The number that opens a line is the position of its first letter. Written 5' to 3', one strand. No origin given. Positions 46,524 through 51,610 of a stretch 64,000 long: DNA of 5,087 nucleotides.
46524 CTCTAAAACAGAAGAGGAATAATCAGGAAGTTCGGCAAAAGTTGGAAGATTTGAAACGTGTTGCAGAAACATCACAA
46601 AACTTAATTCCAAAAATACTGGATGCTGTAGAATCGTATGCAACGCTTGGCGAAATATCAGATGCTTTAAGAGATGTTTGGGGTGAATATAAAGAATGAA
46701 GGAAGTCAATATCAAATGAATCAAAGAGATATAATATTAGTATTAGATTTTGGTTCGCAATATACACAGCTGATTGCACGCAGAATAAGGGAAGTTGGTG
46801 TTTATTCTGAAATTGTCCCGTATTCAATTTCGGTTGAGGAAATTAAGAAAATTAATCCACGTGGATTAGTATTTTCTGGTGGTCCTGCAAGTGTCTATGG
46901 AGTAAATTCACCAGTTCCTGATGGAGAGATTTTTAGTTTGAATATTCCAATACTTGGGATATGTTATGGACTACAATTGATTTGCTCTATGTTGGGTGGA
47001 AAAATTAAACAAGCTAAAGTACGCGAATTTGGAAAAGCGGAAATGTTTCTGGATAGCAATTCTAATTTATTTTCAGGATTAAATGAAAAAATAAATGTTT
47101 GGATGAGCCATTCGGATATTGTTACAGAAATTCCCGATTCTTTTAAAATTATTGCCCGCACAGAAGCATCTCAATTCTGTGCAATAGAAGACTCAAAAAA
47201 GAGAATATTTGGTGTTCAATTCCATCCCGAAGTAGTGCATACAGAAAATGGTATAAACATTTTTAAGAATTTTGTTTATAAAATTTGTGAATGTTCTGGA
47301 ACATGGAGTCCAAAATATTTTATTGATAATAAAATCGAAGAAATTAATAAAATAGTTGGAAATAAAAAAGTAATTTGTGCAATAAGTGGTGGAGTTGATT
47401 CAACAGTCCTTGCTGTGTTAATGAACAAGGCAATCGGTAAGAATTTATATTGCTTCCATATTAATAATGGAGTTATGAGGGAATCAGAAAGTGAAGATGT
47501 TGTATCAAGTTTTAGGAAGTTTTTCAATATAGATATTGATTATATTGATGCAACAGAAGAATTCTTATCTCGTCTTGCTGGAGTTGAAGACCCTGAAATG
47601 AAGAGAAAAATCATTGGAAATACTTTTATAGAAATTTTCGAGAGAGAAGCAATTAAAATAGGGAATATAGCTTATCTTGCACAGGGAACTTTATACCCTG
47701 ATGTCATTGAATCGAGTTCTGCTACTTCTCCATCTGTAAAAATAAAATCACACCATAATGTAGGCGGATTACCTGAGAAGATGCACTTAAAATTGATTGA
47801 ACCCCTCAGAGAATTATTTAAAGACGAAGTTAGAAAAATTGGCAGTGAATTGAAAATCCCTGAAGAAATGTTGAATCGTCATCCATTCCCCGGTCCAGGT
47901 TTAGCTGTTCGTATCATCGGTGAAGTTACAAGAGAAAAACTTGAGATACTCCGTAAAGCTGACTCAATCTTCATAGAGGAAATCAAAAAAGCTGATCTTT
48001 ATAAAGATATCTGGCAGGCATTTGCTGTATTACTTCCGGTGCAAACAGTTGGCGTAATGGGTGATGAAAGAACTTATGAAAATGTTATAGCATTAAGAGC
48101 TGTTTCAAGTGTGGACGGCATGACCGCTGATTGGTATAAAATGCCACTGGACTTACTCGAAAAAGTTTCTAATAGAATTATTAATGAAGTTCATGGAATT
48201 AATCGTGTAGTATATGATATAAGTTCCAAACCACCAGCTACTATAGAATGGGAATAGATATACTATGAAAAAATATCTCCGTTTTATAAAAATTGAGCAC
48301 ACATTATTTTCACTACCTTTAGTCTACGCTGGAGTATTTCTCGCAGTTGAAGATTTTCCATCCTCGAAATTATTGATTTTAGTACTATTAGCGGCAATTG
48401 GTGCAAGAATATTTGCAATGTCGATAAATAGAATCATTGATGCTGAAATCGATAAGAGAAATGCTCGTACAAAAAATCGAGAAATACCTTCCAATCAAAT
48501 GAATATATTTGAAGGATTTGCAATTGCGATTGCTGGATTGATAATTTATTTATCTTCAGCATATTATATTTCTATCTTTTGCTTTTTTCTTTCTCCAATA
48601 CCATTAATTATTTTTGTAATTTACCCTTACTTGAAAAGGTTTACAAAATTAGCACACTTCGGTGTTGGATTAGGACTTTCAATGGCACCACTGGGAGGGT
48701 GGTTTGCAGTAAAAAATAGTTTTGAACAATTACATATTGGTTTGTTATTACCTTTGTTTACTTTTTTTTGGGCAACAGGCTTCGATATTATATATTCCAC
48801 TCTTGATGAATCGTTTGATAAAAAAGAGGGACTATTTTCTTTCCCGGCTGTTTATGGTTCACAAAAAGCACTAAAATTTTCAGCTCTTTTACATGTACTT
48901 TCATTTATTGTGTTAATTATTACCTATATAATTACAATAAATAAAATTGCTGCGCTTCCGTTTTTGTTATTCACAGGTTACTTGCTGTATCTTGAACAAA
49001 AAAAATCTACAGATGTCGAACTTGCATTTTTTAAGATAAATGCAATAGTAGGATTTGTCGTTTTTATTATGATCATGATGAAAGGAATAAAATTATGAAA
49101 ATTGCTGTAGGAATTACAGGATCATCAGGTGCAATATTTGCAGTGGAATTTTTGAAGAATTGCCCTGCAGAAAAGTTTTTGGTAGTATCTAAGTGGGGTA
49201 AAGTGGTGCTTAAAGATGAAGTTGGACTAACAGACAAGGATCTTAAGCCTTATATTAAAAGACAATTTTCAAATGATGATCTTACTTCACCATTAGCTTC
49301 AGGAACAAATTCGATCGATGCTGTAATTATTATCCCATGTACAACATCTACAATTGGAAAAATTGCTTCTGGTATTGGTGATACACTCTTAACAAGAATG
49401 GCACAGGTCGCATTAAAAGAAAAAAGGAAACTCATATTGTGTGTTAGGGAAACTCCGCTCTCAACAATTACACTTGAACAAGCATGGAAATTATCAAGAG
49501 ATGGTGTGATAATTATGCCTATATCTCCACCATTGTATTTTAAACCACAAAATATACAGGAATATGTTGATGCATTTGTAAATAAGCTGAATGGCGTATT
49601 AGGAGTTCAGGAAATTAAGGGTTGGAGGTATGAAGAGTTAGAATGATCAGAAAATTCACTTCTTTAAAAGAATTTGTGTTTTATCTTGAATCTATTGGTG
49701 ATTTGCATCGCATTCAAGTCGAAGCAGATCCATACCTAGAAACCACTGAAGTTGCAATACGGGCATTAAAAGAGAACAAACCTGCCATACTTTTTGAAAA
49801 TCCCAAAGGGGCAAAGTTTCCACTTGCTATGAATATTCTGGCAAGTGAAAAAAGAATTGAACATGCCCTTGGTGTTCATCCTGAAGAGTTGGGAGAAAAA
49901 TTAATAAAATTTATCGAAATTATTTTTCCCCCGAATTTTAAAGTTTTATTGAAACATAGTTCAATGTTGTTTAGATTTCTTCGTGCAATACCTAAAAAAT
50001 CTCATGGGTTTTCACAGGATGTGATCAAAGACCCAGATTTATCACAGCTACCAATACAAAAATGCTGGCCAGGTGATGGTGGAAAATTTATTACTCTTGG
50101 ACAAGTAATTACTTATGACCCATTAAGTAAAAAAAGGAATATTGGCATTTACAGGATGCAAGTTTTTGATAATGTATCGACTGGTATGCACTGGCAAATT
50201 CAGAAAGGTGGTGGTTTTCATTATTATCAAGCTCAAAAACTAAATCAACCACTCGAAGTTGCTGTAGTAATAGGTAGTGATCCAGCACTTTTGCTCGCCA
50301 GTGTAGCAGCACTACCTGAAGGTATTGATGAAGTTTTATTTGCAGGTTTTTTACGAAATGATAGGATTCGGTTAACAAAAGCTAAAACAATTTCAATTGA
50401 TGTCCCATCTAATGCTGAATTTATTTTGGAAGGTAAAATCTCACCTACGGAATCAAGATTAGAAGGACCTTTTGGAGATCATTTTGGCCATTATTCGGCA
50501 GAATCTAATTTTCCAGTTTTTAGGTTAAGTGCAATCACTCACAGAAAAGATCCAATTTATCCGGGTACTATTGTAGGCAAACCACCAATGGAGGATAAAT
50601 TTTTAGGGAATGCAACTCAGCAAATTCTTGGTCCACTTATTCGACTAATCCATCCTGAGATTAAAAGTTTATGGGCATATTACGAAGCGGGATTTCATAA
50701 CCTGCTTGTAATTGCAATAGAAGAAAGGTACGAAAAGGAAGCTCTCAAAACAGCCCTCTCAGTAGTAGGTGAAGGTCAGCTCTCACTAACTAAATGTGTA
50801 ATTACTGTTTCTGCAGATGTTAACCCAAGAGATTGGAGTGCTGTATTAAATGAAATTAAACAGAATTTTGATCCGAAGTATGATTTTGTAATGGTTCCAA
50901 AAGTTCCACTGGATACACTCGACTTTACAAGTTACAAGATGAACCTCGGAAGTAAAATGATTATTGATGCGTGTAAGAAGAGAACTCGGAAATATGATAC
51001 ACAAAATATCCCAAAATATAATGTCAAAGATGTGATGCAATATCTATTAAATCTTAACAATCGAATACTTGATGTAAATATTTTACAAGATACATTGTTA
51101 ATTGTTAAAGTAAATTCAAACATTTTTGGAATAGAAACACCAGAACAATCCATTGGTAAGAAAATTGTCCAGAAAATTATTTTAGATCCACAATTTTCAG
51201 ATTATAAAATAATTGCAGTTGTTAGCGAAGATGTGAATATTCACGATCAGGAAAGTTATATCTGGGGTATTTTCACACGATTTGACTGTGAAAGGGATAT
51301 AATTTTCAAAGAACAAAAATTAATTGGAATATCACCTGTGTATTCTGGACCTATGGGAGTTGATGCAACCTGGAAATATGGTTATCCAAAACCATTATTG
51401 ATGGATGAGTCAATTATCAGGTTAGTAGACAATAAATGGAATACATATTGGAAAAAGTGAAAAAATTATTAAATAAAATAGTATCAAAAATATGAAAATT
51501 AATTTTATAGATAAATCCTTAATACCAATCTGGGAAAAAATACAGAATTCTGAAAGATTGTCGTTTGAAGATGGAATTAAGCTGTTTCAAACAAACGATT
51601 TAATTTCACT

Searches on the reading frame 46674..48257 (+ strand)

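Call 54: search_protein_families(library=pfam, proteins=[window:46674-48257:+], max_evalue=0.00001)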
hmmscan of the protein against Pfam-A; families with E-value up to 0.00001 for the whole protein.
window:46674-48257:+ (527 aa): 4 families
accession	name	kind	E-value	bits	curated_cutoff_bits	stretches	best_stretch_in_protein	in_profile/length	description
PF00117.34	GATase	-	1.1e-50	172.4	22.8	1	22-203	1-189/190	Glutamine amidotransferase class-I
PF00958.27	GMP_synt_C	-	1.3e-47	160.2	27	1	435-526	1-92/92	GMP synthase C terminal domain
PF07722.19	Peptidase_C26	-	1.4e-11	45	20.5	1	87-186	102-219/219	Peptidase C26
PF02540.23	NAD_synthase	-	1.9e-09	37.4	21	0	225-261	13-50/242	NAD synthase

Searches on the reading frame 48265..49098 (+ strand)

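Call 54: search_protein_families(library=pfam, proteins=[window:48265-49098:+], max_evalue=0.00001)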
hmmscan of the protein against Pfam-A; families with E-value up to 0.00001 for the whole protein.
window:48265-49098:+ (277 aa): 1 family
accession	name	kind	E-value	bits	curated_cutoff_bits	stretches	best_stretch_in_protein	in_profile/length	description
PF01040.23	UbiA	-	5.6e-45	154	34.2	1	17-246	2-230/250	UbiA prenyltransferase family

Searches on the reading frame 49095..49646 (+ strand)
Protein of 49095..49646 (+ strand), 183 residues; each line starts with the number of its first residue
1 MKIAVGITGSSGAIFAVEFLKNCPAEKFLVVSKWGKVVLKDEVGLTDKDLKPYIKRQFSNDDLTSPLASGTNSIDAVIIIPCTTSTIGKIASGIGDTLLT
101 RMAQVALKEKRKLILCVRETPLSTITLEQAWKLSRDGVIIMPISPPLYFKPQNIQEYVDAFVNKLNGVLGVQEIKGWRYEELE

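Call 54: search_protein_families(library=pfam, proteins=[window:49095-49646:+], max_evalue=0.00001)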
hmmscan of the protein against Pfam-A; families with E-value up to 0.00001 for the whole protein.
window:49095-49646:+ (183 aa): 1 family
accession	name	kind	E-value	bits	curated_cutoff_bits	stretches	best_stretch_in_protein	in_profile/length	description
PF02441.25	Flavoprotein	-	2e-36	125.5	22.7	1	1-160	1-145/162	Flavoprotein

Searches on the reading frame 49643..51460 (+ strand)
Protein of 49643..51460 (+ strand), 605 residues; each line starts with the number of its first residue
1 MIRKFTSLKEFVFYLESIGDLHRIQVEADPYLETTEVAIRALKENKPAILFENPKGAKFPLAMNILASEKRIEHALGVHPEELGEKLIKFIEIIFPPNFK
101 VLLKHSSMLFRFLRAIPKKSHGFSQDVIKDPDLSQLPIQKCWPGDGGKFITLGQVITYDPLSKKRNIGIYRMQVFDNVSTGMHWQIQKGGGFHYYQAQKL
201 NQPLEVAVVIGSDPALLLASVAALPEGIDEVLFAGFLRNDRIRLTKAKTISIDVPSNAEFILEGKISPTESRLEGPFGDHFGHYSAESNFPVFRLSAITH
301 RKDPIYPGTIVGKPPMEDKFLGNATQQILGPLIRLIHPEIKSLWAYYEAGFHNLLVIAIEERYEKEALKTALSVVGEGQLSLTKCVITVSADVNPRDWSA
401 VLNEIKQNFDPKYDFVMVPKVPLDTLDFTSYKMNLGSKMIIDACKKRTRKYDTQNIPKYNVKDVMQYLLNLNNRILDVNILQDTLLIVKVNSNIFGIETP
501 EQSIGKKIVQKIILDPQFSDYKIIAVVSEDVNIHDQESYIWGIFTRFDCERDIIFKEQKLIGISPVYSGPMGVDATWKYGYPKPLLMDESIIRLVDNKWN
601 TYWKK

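Call 54: search_protein_families(library=pfam, proteins=[window:49643-51460:+], max_evalue=0.00001)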
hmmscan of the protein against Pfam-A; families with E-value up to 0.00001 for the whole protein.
window:49643-51460:+ (605 aa): 3 families
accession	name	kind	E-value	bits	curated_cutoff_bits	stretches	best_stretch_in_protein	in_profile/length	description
PF01977.22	UbiD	-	1.1e-77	260.3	23.3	1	125-314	12-206/206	3-octaprenyl-4-hydroxybenzoate carboxy-lyase Rift-related domain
PF20696.2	UbiD_C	-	1.6e-44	151.4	24.2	2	320-443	2-127/127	3-octaprenyl-4-hydroxybenzoate carboxy-lyase C-terminal domain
PF20695.2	UbiD_N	-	1.3e-21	76.9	24.3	1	14-89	3-76/78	3-octaprenyl-4-hydroxybenzoate carboxy-lyase N-terminal domain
